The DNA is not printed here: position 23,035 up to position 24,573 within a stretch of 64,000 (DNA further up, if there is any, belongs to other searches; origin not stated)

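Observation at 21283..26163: Four-gene aminosugar surface-modification cluster: WecE-like transaminase + GT2 + ATP-grasp ligase + PMT/ArnT-type GT-C transferase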

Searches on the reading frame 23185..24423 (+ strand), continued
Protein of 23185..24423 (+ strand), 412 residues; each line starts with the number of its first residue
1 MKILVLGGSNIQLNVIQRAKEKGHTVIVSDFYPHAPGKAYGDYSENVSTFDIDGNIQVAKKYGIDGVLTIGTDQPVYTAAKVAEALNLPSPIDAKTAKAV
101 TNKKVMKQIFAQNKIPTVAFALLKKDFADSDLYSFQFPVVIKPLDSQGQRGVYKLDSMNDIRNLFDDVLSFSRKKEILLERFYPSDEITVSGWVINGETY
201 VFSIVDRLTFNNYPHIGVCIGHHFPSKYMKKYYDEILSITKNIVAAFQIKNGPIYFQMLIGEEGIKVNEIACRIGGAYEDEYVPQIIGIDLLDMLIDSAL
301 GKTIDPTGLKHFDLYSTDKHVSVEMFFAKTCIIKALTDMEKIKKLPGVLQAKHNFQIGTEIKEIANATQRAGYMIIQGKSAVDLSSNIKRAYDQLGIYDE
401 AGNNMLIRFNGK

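Call 54: search_protein_families(library=pfam, proteins=[L055:8908-9903:+, L055:9989-11227:+, L055:11247-12191:+, L055:12207-12692:+, L055:12770-13870:+, L055:6737-8899:+, L041:9179-11257:+, L048:4176-6626:+, L005:7304-8101:+], max_evalue=0.00001)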
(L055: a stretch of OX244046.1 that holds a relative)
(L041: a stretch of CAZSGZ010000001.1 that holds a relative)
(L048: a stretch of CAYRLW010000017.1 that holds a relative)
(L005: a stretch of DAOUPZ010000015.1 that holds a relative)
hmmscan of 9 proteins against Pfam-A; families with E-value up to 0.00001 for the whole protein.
L055:8908-9903:+ (331 aa): 2 families
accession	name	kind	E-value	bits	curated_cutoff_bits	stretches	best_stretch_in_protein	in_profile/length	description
PF02388.22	FemAB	-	2.5e-10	40.2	24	1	212-317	278-380/406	FemAB family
PF13480.13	Acetyltransf_6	-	3.8e-06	27.6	22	1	226-296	66-137/143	Acetyltransferase (GNAT) domain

L055:9989-11227:+ (412 aa): 4 families
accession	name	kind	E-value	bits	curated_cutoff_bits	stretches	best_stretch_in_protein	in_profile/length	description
PF13535.11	ATP-grasp_4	-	1.1e-11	45.1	27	1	139-280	2-154/160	ATP-grasp domain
PF02222.28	ATP-grasp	-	5.2e-10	39.7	27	1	112-277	2-162/179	ATP-grasp domain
PF01071.24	GARS_A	-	2.1e-07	31.4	27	1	104-200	1-103/194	Phosphoribosylglycinamide synthetase, ATP-grasp (A) domain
PF07478.18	Dala_Dala_lig_C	-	2.9e-07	30.6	24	1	113-208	2-102/204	D-ala D-ala ligase C-terminus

L055:11247-12191:+ (314 aa): 1 family
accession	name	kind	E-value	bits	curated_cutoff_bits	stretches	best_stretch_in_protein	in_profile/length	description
PF02423.21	OCD_Mu_crystall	-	1.2e-26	93.8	24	1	15-294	17-309/314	Ornithine cyclodeaminase/mu-crystallin family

L055:12207-12692:+ (161 aa): 1 family
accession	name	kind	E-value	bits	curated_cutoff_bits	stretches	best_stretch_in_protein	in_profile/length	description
PF05523.17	FdtA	-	9.1e-47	158.6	23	1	29-158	2-130/131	WxcM-like, C-terminal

L055:12770-13870:+ (366 aa): 2 families
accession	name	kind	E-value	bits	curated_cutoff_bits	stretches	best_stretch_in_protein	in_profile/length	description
PF01041.23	DegT_DnrJ_EryC1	-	8.4e-111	371.1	19.8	1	19-363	4-359/360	DegT/DnrJ/EryC1/StrS aminotransferase family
PF00155.27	Aminotran_1_2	-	2.6e-10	40.5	19.7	1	42-214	45-245/361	Aminotransferase class I and II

L055:6737-8899:+ (720 aa): 1 family
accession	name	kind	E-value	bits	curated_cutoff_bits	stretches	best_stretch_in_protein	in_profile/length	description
PF13712.12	Glyco_tranf_2_5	-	8e-86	287.5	27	1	23-233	1-210/210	Glycosyltransferase like family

L041:9179-11257:+ (692 aa): 3 families
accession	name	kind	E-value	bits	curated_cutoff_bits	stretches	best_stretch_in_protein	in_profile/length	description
PF00535.33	Glycos_transf_2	-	1.8e-27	96.8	23.3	1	6-138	1-130/168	Glycosyl transferase family 2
PF18603.7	LAL_C2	-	7e-13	49.1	29.4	1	605-676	3-75/78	L-amino acid ligase C-terminal domain 2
PF13535.11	ATP-grasp_4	-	1.9e-08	34.6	27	1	417-555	4-155/160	ATP-grasp domain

L048:4176-6626:+ (816 aa): 1 family
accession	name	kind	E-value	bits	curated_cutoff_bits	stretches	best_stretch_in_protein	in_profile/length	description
PF00535.33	Glycos_transf_2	-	2.5e-18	67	23.3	1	140-272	1-128/168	Glycosyl transferase family 2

L005:7304-8101:+ (265 aa): 2 families
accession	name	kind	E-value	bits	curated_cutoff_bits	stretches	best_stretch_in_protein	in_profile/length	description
PF00483.29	NTP_transferase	-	4.8e-59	200.3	21.2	1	22-251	1-240/245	Nucleotidyl transferase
PF12804.13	NTP_transf_3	-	1.8e-11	44.9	27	1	23-130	1-97/160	MobA-like NTP transferase domain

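Call 58: find_encoding_contigs(protein=P0003, flank=10000, max_places=2)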
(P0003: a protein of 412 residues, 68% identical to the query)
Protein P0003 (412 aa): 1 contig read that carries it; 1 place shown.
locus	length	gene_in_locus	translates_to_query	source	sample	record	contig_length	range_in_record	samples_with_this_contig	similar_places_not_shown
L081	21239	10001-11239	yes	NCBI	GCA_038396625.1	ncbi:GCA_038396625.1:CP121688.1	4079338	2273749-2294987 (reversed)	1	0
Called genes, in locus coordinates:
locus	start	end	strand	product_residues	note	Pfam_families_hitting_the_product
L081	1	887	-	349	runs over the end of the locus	PF03358:FMN_red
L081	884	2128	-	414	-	PF00056:Ldh_1_N (faint)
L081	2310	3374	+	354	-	PF12838:Fer4_7, PF13484:Fer4_16 (faint)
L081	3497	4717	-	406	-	PF00890:FAD_binding_2 (weak), PF01946:Thi4 (weak), PF07992:Pyr_redox_2, PF12831:FAD_oxidored (weak), PF13738:Pyr_redox_3, PF00070:Pyr_redox, PF13728:TraF (weak), PF00085:Thioredoxin, +2 more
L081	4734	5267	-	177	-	PF04143:Sulf_transp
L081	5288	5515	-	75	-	PF01206:TusA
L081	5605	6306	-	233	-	PF04143:Sulf_transp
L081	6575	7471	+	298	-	PF00126:HTH_1, PF03466:LysR_substrate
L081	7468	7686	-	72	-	PF01206:TusA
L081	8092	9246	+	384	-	PF01041:DegT_DnrJ_EryC1, PF00155:Aminotran_1_2, PF01276:OKR_DC_1 (faint)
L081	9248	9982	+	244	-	PF00535:Glycos_transf_2, PF10111:Glyco_tranf_2_2 (weak)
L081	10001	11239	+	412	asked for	PF01071:GARS_A (weak), PF02222:ATP-grasp, PF07478:Dala_Dala_lig_C (weak), PF13535:ATP-grasp_4, PF18603:LAL_C2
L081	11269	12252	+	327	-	PF13379:NMT1_2 (weak)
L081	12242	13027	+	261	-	PF00528:BPD_transp_1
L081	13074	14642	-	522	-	PF02366:PMT, PF13231:PMT_2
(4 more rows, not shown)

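Call 59: find_encoding_contigs(protein=P0001, flank=10000, max_places=2)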
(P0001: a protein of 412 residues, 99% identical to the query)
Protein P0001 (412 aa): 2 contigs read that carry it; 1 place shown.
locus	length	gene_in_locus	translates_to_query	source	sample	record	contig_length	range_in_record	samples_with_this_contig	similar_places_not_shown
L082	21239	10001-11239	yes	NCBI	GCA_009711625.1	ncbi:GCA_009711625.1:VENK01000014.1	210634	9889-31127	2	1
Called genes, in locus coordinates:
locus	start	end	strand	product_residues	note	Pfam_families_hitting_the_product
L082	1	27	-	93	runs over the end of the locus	-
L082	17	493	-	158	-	PF04073:tRNA_edit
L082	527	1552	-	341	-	PF01063:Aminotran_4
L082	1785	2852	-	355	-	PF04055:Radical_SAM, PF13186:SPASM (weak)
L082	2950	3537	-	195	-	PF00440:TetR_N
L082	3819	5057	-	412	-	PF00890:FAD_binding_2 (weak), PF01266:DAO (faint), PF01946:Thi4 (weak), PF07992:Pyr_redox_2, PF12831:FAD_oxidored (weak), PF13738:Pyr_redox_3, PF00070:Pyr_redox, PF00085:Thioredoxin, +1 more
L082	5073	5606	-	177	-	PF04143:Sulf_transp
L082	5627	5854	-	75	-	PF01206:TusA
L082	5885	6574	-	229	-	PF04143:Sulf_transp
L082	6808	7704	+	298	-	PF00126:HTH_1, PF03466:LysR_substrate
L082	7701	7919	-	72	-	PF01206:TusA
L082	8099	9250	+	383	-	PF00266:Aminotran_5 (faint), PF01041:DegT_DnrJ_EryC1, PF00155:Aminotran_1_2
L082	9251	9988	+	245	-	PF00535:Glycos_transf_2, PF10111:Glyco_tranf_2_2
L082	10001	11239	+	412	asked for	PF13535:ATP-grasp_4, PF18603:LAL_C2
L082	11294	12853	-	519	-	PF13231:PMT_2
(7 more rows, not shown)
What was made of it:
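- Geosporobacter has lost the importer entirely, and its nearest relative has partly lost it, yet the ATP-grasp is intact in both (calls 58, 59).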

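Call 64: search_protein_families(library=ncbifam, proteins=[L043:8630-8968:+, L043:8965-9285:+, L047:394-762:+, L047:759-1121:+, L045:5738-6103:+, L045:6103-6471:+], max_evalue=0.01)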
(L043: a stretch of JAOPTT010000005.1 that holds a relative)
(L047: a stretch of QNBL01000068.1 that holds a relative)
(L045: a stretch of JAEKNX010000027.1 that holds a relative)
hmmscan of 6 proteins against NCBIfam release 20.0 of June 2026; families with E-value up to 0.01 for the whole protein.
L043:8630-8968:+ (112 aa): 5 families
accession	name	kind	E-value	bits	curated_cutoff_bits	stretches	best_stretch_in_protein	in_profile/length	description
NF011625.2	PRK15051.1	equivalog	4.3e-07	30.1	92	1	35-104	38-107/111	4-amino-4-deoxy-L-arabinose-phosphoundecaprenol flippase subunit ArnE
NF002816.2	PRK02971.1-2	equivalog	5.3e-07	30.1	99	1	42-104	52-116/120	4-amino-4-deoxy-L-arabinose-phosphoundecaprenol flippase subunit ArnF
NF051482.1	EbrB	exception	0.00097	19.8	160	1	40-104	36-101/105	SMR family multidrug efflux transporter EbrB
TIGR00950.1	2A78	equivalog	0.0026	17.2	230.2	1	29-100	188-262/264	carboxylate/amino acid/amine transporter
NF007767.1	PRK10452.1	equivalog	0.0096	16.1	122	0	26-111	24-108/120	multidrug/spermidine efflux SMR transporter subunit MdtJ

L043:8965-9285:+ (106 aa): 3 families
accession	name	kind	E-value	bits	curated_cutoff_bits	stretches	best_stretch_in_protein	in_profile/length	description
NF002816.2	PRK02971.1-2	equivalog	3.2e-07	30.8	99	1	37-103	46-115/120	4-amino-4-deoxy-L-arabinose-phosphoundecaprenol flippase subunit ArnF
NF011625.2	PRK15051.1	equivalog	0.0061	16.8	92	1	2-103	2-106/111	4-amino-4-deoxy-L-arabinose-phosphoundecaprenol flippase subunit ArnE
TIGR03340.1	phn_DUF6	hypoth_equivalog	0.0081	15.9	288.15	1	28-103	205-280/281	phosphonate utilization associated putative membrane protein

L047:394-762:+ (122 aa): 2 families
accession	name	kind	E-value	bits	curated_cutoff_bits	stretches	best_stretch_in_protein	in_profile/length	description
NF011625.2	PRK15051.1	equivalog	9.5e-08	32.2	92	1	8-112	2-108/111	4-amino-4-deoxy-L-arabinose-phosphoundecaprenol flippase subunit ArnE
NF002816.2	PRK02971.1-2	equivalog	1.6e-07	31.8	99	1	33-110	38-115/120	4-amino-4-deoxy-L-arabinose-phosphoundecaprenol flippase subunit ArnF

L047:759-1121:+ (120 aa): 7 families
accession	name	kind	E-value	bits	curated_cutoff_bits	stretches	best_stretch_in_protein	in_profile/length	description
NF002816.2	PRK02971.1-2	equivalog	9.4e-08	32.5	99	1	11-114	6-116/120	4-amino-4-deoxy-L-arabinose-phosphoundecaprenol flippase subunit ArnF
NF011625.2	PRK15051.1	equivalog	0.00014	22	92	1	6-114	4-107/111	4-amino-4-deoxy-L-arabinose-phosphoundecaprenol flippase subunit ArnE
NF051481.1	EbrA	exception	0.00086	19.6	160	1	1-115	1-103/104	SMR family multidrug efflux transporter EbrA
NF000279.1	qac_SMR_H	exception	0.0014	19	205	1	58-118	43-104/107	quaternary ammonium compound efflux SMR transporter QacH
NF050091.1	ArAmAcExpYddG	equivalog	0.0021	17.6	300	1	45-113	66-134/285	aromatic amino acid exporter YddG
NF000384.1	QacCGHJ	equivalog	0.0035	17.6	160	1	59-118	44-104/107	QacCGHJ group quaternary ammonium compound efflux SMR transporter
TIGR00807.1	malonate_madL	equivalog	0.0072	16.6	113.45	1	10-54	39-81/125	malonate transporter subunit MadL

L045:5738-6103:+ (121 aa): 3 families
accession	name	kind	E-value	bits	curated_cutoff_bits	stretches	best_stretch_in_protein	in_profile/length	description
NF002816.2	PRK02971.1-2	equivalog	2.5e-06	27.9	99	1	47-107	53-115/120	4-amino-4-deoxy-L-arabinose-phosphoundecaprenol flippase subunit ArnF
NF011625.2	PRK15051.1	equivalog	4.6e-06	26.8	92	1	29-108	28-107/111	4-amino-4-deoxy-L-arabinose-phosphoundecaprenol flippase subunit ArnE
NF007767.1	PRK10452.1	equivalog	0.0073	16.5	122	1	17-117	11-110/120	multidrug/spermidine efflux SMR transporter subunit MdtJ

L045:6103-6471:+ (122 aa): 2 families
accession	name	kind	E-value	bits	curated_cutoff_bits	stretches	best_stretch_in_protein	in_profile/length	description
NF011625.2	PRK15051.1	equivalog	8.4e-10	38.8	92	1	5-113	3-106/111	4-amino-4-deoxy-L-arabinose-phosphoundecaprenol flippase subunit ArnE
NF002816.2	PRK02971.1-2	equivalog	2.7e-07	31.1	99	1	13-113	8-115/120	4-amino-4-deoxy-L-arabinose-phosphoundecaprenol flippase subunit ArnF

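Call 72: find_homologous_proteins(query=L007:6275-7270:+, max_evalue=1e-60)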
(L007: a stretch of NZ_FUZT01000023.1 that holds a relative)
Query L007:6275-7270:+ (331 aa): 7995 proteins with E <= 1e-60 among 8000 candidates; the best 120 are listed.
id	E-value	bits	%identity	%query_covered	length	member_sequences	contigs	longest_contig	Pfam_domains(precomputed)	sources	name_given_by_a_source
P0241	1.1e-217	739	100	100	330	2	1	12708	PF04321.24,PF16363.12,PF02719.22,PF01073.26,PF07993.19,PF01370.28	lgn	-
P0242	1.4e-185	634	86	99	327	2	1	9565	PF04321.24,PF16363.12,PF02719.22,PF01073.26,PF07993.19,PF01370.28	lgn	-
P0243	1.3e-168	578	77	100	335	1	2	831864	PF04321.24,PF16363.12,PF02719.22,PF01073.26,PF07993.19,PF01370.28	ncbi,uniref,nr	ncbi:dTDP-glucose 4,6-dehydratase [Sporosalibacterium faouarense]|uniref:dTDP-glucose 4,6-dehydratas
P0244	2.6e-167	574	78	99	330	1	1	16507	PF04321.24,PF16363.12,PF02719.22,PF01073.26,PF07993.19,PF01370.28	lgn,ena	-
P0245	5.6e-167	573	76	100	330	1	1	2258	PF04321.24,PF16363.12,PF02719.22,PF01073.26,PF07993.19,PF01370.28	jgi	-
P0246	2.0e-166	571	78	99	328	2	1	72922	PF04321.24,PF16363.12,PF02719.22,PF01073.26,PF07993.19,PF01370.28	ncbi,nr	ncbi:MAG: dTDP-glucose 4,6-dehydratase [Firmicutes bacterium]|nr:dTDP-glucose 4,6-dehydratase [Bacil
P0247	1.0e-164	565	79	99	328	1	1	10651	PF04321.24,PF16363.12,PF02719.22,PF01073.26,PF07993.19,PF01370.28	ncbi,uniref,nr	ncbi:dTDP-glucose 4,6-dehydratase [Caldisalinibacter kiritimatiensis]|uniref:dTDP-glucose 4,6-dehydr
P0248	6.1e-161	553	74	99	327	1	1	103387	PF04321.24,PF16363.12,PF02719.22,PF01073.26,PF07993.19,PF01370.28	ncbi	ncbi:dTDP-glucose 4,6-dehydratase [Clostridium sp. DL1XJH146]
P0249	2.7e-150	518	70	98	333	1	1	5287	PF04321.24,PF16363.12,PF02719.22,PF01073.26,PF07993.19,PF01370.28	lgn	-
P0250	2.5e-145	502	68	97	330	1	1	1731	PF04321.24,PF16363.12,PF02719.22,PF01073.26,PF07993.19,PF01370.28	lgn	-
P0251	7.8e-143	493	68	97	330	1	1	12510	PF04321.24,PF16363.12,PF02719.22,PF01073.26,PF07993.19,PF01370.28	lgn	-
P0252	8.6e-141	487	67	97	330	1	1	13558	PF04321.24,PF16363.12,PF02719.22,PF01073.26,PF07993.19,PF01370.28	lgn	-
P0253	7.8e-139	480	67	98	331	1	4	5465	PF04321.24,PF16363.12,PF02719.22,PF01073.26,PF07993.19,PF01370.28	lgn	-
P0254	1.3e-138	479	64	98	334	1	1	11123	PF04321.24,PF16363.12,PF02719.22,PF01073.26,PF07993.19,PF01370.28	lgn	-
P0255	2.2e-138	479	67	98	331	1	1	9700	PF04321.24,PF16363.12,PF02719.22,PF01073.26,PF07993.19,PF01370.28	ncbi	-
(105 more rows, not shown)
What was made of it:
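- Tried and rejected: This is inconclusive (call 72).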
